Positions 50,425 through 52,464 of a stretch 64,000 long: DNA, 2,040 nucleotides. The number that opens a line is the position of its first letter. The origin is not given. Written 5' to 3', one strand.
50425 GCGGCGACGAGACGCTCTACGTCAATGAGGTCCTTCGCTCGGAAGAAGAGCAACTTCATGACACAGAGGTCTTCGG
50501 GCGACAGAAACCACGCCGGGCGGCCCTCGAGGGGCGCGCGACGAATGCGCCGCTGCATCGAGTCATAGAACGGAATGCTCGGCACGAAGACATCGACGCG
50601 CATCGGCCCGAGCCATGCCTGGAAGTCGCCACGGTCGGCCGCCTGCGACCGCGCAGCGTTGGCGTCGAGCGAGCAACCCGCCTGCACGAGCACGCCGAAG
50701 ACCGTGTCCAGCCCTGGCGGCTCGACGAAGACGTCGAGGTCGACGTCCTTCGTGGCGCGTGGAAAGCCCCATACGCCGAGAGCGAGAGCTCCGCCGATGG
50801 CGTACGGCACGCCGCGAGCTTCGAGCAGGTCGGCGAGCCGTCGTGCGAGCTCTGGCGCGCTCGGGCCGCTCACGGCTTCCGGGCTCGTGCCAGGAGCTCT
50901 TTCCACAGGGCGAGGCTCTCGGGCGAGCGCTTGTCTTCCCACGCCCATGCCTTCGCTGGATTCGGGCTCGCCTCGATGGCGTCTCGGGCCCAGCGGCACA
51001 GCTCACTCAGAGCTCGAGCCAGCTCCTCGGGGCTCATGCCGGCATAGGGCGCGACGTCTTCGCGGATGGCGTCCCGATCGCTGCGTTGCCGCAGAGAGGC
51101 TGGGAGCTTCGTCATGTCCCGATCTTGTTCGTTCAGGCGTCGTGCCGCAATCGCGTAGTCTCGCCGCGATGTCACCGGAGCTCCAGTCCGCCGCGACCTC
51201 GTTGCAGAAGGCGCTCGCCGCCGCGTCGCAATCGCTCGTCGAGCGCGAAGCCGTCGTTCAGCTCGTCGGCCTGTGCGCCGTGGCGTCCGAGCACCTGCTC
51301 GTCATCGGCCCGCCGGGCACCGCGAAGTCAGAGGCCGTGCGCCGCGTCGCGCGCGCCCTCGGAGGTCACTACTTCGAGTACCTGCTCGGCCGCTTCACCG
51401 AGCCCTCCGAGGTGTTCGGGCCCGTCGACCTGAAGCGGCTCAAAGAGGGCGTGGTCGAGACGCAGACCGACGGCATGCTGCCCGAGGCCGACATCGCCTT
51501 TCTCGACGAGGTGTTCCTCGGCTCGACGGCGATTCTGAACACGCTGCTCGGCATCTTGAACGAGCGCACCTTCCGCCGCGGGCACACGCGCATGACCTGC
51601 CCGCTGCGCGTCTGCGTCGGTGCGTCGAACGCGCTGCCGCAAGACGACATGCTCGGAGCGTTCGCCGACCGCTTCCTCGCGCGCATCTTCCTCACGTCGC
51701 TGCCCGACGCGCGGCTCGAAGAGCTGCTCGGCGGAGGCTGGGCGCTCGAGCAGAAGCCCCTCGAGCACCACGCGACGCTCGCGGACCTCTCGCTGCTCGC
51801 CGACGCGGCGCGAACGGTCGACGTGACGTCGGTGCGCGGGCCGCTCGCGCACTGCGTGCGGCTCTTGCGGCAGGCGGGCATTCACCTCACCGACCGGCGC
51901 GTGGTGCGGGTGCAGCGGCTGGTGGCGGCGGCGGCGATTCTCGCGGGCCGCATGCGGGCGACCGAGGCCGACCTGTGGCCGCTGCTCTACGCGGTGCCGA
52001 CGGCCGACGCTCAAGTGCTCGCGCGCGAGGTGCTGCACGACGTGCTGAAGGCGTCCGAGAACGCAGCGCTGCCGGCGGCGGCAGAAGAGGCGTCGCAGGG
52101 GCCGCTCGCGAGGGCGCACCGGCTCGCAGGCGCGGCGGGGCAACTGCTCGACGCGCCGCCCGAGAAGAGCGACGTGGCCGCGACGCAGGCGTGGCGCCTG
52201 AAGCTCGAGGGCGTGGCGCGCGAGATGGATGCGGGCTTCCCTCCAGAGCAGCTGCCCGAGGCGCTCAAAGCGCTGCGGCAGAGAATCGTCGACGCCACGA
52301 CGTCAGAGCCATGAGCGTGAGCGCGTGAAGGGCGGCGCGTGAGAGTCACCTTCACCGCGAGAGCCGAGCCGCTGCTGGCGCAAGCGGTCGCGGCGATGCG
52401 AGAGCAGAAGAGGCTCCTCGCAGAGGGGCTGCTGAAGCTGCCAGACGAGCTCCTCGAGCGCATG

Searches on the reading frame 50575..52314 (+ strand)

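Call 29: search_protein_families(library=pfam, proteins=[window:50575-52314:+], max_evalue=0.001)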
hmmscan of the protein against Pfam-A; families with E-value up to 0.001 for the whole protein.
window:50575-52314:+ (579 aa): 3 families
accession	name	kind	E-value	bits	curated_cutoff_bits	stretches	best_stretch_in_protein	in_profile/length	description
PF20030.5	bpMoxR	-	3.8e-85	284.6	27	1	209-403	2-196/205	MoxR domain in the MoxR-vWA-beta-propeller ternary systems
PF07728.20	AAA_5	-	3.5e-23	82.6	22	1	240-367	1-139/139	AAA domain (dynein-related subfamily)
PF13191.12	AAA_16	-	0.00041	21.3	32.6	0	233-319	19-103/167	AAA ATPase domain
